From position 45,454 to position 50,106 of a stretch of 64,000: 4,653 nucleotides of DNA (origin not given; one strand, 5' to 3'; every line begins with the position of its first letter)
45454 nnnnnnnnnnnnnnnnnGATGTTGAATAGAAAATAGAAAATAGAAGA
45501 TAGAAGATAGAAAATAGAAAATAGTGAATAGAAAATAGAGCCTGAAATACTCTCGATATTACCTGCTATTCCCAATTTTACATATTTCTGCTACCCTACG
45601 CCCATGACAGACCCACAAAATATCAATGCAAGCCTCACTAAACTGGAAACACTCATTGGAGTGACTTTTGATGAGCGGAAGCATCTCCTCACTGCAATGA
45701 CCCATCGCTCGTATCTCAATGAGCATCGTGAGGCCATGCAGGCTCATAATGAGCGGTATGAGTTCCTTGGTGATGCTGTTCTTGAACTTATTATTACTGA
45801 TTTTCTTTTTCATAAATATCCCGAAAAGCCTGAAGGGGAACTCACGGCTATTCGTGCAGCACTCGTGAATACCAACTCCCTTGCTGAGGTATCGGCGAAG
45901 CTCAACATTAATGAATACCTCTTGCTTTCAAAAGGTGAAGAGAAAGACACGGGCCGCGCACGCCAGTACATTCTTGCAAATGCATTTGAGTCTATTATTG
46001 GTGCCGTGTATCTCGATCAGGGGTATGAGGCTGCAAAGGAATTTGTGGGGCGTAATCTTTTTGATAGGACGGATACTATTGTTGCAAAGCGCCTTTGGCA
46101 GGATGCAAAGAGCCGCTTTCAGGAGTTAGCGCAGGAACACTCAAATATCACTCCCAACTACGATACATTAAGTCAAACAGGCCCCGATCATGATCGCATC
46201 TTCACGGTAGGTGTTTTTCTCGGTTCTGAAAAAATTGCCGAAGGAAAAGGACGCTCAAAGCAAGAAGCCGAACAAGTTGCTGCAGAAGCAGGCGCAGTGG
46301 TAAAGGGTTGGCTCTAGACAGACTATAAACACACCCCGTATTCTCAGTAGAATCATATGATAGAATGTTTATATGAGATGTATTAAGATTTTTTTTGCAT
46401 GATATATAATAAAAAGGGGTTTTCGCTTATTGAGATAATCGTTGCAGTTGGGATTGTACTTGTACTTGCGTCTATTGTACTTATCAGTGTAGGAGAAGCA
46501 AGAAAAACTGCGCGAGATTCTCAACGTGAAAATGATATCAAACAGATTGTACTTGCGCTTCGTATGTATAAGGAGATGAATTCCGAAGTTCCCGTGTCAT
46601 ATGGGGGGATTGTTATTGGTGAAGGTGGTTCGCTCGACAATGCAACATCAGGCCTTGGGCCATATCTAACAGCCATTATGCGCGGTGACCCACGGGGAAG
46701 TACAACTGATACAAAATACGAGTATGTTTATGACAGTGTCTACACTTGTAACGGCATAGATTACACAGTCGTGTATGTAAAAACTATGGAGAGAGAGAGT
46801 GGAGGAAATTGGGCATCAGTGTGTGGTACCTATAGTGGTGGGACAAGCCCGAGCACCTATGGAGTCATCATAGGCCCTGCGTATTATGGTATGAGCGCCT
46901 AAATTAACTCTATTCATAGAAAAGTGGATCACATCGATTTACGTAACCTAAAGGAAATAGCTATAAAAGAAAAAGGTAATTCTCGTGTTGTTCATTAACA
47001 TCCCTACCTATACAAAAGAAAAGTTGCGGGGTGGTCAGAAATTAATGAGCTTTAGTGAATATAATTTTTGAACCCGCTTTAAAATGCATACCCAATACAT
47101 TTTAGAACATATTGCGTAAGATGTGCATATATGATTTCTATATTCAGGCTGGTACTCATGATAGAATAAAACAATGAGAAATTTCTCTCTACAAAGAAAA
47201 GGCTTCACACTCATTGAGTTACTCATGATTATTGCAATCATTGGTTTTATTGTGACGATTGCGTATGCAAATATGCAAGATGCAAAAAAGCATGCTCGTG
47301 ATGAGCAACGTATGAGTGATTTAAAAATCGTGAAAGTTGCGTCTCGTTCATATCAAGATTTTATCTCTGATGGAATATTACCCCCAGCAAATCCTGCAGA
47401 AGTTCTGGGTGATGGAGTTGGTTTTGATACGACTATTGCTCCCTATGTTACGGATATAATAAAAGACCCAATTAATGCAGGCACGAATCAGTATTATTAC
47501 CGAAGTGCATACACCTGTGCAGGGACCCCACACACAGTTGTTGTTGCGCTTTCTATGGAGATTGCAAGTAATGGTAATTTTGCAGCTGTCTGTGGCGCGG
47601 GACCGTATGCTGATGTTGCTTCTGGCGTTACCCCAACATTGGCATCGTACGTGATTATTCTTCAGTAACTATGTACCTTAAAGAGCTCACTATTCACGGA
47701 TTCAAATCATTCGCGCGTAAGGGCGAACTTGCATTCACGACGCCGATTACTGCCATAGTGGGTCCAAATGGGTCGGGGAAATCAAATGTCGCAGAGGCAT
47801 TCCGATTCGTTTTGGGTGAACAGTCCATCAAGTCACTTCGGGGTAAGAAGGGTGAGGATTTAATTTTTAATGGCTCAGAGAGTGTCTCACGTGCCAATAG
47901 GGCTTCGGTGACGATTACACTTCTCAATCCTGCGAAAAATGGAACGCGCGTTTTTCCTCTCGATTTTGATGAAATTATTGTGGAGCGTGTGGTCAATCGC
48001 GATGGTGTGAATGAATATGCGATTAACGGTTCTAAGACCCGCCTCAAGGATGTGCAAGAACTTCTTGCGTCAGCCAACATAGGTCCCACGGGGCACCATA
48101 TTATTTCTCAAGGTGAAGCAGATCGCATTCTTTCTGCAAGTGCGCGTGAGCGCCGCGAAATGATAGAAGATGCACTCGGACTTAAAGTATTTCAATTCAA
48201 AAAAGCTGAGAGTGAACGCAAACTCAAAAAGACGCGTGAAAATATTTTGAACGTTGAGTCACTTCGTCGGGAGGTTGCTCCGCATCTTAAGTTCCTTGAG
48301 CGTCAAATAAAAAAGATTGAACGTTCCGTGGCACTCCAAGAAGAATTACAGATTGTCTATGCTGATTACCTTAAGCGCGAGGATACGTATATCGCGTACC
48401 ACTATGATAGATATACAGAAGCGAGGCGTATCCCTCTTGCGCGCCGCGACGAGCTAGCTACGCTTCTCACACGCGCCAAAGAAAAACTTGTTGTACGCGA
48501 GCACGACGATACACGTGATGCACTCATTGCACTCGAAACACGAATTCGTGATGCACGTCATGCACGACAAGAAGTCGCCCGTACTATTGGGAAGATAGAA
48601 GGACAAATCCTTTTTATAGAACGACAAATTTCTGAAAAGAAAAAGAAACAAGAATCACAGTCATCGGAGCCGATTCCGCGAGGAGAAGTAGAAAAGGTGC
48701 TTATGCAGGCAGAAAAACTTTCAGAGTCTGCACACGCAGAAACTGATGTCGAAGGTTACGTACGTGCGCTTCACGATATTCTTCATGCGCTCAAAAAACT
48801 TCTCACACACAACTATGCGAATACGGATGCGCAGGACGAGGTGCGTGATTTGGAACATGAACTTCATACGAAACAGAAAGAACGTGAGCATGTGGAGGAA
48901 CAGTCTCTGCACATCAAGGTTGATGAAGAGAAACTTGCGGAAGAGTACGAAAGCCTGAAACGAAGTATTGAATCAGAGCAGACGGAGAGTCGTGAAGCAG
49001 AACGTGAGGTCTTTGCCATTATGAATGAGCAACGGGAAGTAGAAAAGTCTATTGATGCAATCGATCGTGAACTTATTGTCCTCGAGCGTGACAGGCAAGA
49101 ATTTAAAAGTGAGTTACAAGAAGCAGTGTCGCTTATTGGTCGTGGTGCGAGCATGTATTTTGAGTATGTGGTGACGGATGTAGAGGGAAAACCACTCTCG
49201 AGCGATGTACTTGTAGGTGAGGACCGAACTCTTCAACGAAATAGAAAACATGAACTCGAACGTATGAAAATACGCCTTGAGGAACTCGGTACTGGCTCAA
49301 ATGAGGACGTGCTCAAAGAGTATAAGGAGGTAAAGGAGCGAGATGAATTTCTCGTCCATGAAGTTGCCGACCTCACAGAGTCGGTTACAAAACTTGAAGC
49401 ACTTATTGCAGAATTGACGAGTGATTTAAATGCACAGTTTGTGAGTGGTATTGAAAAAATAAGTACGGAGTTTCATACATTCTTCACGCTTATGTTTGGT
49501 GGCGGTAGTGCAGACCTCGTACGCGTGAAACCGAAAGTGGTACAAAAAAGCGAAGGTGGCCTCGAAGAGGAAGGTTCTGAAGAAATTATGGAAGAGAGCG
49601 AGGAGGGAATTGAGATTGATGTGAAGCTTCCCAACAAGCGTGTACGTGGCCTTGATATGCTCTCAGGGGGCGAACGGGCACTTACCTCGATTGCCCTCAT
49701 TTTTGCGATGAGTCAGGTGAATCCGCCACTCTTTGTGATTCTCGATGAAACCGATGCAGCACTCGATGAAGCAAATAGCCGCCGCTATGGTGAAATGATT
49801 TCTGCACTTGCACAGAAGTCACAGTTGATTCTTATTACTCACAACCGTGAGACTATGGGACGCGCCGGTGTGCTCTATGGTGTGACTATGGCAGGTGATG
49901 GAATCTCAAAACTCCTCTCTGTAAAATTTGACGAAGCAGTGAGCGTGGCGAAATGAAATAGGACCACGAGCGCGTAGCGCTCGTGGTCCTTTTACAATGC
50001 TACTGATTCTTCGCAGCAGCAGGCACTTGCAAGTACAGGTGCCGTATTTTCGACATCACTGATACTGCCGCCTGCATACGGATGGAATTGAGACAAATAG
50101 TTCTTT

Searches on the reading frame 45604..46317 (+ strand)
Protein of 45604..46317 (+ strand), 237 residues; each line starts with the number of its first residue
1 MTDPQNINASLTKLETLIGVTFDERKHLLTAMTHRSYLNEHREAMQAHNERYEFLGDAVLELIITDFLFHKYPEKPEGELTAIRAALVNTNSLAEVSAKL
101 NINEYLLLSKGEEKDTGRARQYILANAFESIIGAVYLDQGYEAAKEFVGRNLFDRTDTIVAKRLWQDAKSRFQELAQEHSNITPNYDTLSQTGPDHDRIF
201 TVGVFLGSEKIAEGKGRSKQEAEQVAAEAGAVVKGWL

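Call 97: search_protein_families(library=pfam, proteins=[window:45604-46317:+], max_evalue=0.01)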
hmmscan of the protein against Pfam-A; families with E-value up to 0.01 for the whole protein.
window:45604-46317:+ (237 aa): 4 families
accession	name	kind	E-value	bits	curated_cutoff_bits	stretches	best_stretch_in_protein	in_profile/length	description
PF14622.11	Ribonucleas_3_3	-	2.1e-39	135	35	1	27-154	4-126/128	Ribonuclease-III-like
PF00636.31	Ribonuclease_3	-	6.3e-28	98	27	1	50-140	1-102/102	Ribonuclease III domain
PF00035.32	dsrm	-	2.3e-16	60.6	23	1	168-229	1-61/66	Double-stranded RNA binding motif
PF22935.1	RM44_endonuclase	-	6.9e-10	39.6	27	1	19-134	14-138/139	Large ribosomal subunit protein mL44, endonuclease domain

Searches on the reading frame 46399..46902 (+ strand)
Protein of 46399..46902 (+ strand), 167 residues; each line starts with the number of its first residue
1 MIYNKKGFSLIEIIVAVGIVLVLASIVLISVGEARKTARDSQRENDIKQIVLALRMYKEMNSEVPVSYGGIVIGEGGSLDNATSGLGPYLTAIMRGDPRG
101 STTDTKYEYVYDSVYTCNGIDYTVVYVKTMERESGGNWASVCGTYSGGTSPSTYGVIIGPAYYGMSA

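Call 97: search_protein_families(library=pfam, proteins=[window:46399-46902:+], max_evalue=0.01)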
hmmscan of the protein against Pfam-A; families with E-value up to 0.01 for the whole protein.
window:46399-46902:+ (167 aa): 2 families
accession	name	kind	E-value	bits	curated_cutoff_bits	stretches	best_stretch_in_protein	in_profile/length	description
PF07963.17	N_methyl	-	1.9e-06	27.6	21.2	1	4-28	3-27/27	Prokaryotic N-terminal methylation motif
PF07596.16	SBP_bac_10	-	0.0012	19.3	23.3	1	33-69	2-38/268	Protein of unknown function (DUF1559)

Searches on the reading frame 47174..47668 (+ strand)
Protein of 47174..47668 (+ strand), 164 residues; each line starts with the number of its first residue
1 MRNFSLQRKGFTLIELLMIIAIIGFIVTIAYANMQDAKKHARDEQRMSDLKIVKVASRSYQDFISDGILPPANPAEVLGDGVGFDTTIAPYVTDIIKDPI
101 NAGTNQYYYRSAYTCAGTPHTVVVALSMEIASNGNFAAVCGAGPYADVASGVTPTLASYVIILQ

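Call 97: search_protein_families(library=pfam, proteins=[window:47174-47668:+], max_evalue=0.01)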
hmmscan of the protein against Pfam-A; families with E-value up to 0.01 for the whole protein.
window:47174-47668:+ (164 aa): 2 families
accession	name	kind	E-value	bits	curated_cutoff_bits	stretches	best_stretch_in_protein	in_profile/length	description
PF07963.17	N_methyl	-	8.5e-07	28.7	21.2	1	8-31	4-27/27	Prokaryotic N-terminal methylation motif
PF04647.20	AgrB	-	0.0067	16.2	23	1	11-55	102-146/185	Accessory gene regulator B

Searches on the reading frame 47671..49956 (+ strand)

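Call 12: search_protein_families(library=pfam, proteins=[window:47671-49956:+], max_evalue=0.001)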
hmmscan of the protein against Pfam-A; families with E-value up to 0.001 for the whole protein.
window:47671-49956:+ (761 aa): 5 families
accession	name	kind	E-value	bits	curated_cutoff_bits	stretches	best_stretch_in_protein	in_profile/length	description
PF02463.25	SMC_N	-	4.2e-63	213.2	40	1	2-746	1-219/220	RecF/RecN/SMC N terminal domain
PF13476.12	AAA_23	-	6e-18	66.6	27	1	5-226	1-193/201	AAA domain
PF13304.12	AAA_21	-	2e-09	38.4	27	1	26-79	1-73/304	AAA domain, putative AbiEii toxin, Type IV TA system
PF13175.12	AAA_15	-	6.5e-09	36.3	32.1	1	1-465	1-218/374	AAA ATPase domain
PF00005.33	ABC_tran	-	5.4e-05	24.3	25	0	26-45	13-32/137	ABC transporter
